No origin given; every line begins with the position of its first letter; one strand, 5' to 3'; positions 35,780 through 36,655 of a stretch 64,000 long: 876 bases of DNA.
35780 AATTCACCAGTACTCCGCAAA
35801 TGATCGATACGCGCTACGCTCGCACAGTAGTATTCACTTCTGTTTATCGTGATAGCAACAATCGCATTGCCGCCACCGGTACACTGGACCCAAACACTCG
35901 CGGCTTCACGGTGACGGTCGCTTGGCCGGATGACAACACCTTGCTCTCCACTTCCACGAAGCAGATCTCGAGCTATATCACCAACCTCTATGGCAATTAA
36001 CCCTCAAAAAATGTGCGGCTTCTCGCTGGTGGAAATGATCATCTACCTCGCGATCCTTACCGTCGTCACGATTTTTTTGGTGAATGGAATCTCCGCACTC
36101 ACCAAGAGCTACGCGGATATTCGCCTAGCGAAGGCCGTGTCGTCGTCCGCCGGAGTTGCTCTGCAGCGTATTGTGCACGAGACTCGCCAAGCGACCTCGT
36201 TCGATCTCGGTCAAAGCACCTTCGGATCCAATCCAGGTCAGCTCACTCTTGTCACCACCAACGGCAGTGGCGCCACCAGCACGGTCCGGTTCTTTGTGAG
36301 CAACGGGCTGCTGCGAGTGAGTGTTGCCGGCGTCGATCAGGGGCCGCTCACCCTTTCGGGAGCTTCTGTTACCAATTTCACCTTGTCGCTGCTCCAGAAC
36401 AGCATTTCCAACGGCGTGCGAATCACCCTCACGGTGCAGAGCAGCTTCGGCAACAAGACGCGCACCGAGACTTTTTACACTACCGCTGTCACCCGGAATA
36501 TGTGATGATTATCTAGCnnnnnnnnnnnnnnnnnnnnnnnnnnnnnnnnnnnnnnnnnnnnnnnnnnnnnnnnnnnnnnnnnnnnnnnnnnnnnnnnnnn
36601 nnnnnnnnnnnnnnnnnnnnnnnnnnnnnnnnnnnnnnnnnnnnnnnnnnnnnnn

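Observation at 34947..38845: Type IV pilin-like operon ending in a 775-aa LVIVD beta-propeller surface protein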

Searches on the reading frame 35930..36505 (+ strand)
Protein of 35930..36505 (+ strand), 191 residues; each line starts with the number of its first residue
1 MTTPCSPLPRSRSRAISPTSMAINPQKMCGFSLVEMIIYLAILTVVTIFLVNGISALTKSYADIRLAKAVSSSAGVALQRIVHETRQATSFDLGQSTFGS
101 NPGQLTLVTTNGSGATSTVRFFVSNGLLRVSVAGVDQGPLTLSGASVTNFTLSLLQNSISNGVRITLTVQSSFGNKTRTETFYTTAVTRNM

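Call 3: search_protein_families(library=pfam, proteins=[window:35930-36505:+], max_evalue=1)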
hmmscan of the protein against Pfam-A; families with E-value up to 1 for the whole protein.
window:35930-36505:+ (191 aa): 1 family
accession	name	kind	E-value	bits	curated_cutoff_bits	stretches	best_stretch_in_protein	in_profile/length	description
PF07963.17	N_methyl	-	3.8e-05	23.5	21.2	1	29-50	5-26/27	Prokaryotic N-terminal methylation motif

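Call 4: search_protein_families(library=ncbifam, proteins=[window:35930-36505:+], max_evalue=1)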
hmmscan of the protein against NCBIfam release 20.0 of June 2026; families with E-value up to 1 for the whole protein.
window:35930-36505:+ (191 aa): 4 families
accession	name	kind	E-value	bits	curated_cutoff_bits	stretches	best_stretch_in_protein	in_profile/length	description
NF041013.1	T4P_ComGE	equivalog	0.00048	20.2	49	1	27-66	2-41/83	competence type IV pilus minor pilin ComGE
TIGR04203.1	RPT_S_cricet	repeat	0.022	15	60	1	103-126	12-34/38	TIGR04203-type repeat-containing surface protein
NF040999.1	pilin_ComGC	equivalog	0.039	14.2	75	1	30-56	3-29/84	competence type IV pilus major pilin ComGC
TIGR02532.1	IV_pilin_GFxxxE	domain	0.15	12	16.3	1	29-49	2-22/24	prepilin-type N-terminal cleavage/methylation domain-containing protein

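Call 34: search_solved_structures(query=A5, max_evalue=1)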
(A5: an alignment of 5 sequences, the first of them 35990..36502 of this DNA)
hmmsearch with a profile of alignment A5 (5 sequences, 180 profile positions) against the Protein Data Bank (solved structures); distinct sequences matched with E-value up to 1: 5.
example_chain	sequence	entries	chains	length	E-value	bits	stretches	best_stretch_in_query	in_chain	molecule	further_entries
7tgg_A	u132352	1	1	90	0.042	17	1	12-53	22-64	Geopilin domain 1 protein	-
9laa_A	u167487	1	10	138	0.1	15.7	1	10-38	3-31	Type IV pilin protein PilA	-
9egp_A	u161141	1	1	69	0.13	15.4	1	14-43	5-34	Geopilin domain 1 protein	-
6fwx_A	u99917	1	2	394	0.29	14.3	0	85-113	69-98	Titin,Titin,Titin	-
6w1x_I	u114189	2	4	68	0.54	13.4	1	137-178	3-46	anti-CRISPR AcrIF9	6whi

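Call 76: search_solved_structures(query=A9, max_evalue=1)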
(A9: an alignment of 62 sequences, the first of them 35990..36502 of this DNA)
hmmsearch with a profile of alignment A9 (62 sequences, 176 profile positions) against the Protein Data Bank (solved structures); distinct sequences matched with E-value up to 1: 14.
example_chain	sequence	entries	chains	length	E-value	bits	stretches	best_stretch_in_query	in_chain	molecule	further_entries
9egp_A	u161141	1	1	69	7.2e-05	25.6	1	6-56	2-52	Geopilin domain 1 protein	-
7tgg_A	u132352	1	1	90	0.00014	24.7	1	5-50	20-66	Geopilin domain 1 protein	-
9lab_B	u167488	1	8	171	0.0061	19.3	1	10-42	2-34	MSHA major pilin subunit MshA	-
9laa_A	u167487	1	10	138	0.0089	18.8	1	5-34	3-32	Type IV pilin protein PilA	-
8pfb_G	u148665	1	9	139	0.016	17.9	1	15-53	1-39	Type IV pilin PilE1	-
6xxd_A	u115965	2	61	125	0.061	16.1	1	15-55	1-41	PilA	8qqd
2m7g_A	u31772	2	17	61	0.23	14.2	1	15-50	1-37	Geopilin domain 1 protein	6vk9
6xxe_A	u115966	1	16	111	0.5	13.1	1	15-119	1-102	Uncharacterized protein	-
8qqj_J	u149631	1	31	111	0.58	12.9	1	15-120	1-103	Type IV narrow pilus major component PilA5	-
7fse_A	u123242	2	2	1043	0.7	12.6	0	114-154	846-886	Reverse gyrase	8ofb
8uhf_A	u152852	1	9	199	0.77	12.5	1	15-56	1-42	Toxin co-regulated pilin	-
4ddt_A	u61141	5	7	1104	0.78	12.5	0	114-154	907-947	Reverse gyrase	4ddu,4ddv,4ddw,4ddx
7fsf_A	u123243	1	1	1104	0.78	12.5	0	114-154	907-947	Reverse gyrase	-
9hmf_O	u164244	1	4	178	0.98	12.1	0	7-58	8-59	Flagellar protein FliL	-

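Call 79: search_protein_families(library=ncbifam, alignment_id=A9, max_evalue=0.01)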
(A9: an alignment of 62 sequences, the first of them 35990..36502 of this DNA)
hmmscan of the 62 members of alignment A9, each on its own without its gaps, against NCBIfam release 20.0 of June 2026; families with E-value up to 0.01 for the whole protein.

A. member 1, window:35990-36502:+ (171 aa): 1 family
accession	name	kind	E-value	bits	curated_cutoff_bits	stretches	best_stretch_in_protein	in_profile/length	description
NF041013.1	T4P_ComGE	equivalog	0.00039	20.5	49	1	7-46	2-41/83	competence type IV pilus minor pilin ComGE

B. families by the number of members that match (of 62 scanned): 25 families
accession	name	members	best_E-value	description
NF041002.1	pilin_ComGF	21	7e-05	competence type IV pilus minor pilin ComGF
NF041013.1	T4P_ComGE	18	9.1e-07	competence type IV pilus minor pilin ComGE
TIGR02532.1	IV_pilin_GFxxxE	15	0.00018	prepilin-type N-terminal cleavage/methylation domain-containing protein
NF007848.0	PRK10557.1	9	0.00014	prepilin peptidase-dependent protein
TIGR02599.1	TIGR02599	9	0.00061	Verru_Chthon cassette protein C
NF040982.1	ComGD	7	4.2e-05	competence type IV pilus minor pilin ComGD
NF007800.0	PRK10506.1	7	0.00056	prepilin peptidase-dependent protein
NF040999.1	pilin_ComGC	5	1.1e-05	competence type IV pilus major pilin ComGC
TIGR01711.1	gspJ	5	0.0004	type II secretion system minor pseudopilin GspJ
NF047828.1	T3SSXpsI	4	0.00015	type II secretion system protein XpsI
TIGR01708.2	typeII_sec_gspH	4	0.00015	type II secretion system minor pseudopilin GspH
NF041775.1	typeIV_PilA_Myxo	4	0.00069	type IV pilin protein PilA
NF007862.0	PRK10574.1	3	0.00012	prepilin peptidase-dependent pilin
TIGR01710.1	typeII_sec_gspG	3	0.00069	type II secretion system major pseudopilin GspG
NF007660.0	PRK10332.1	3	0.0015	prepilin-type N-terminal cleavage/methylation domain-containing protein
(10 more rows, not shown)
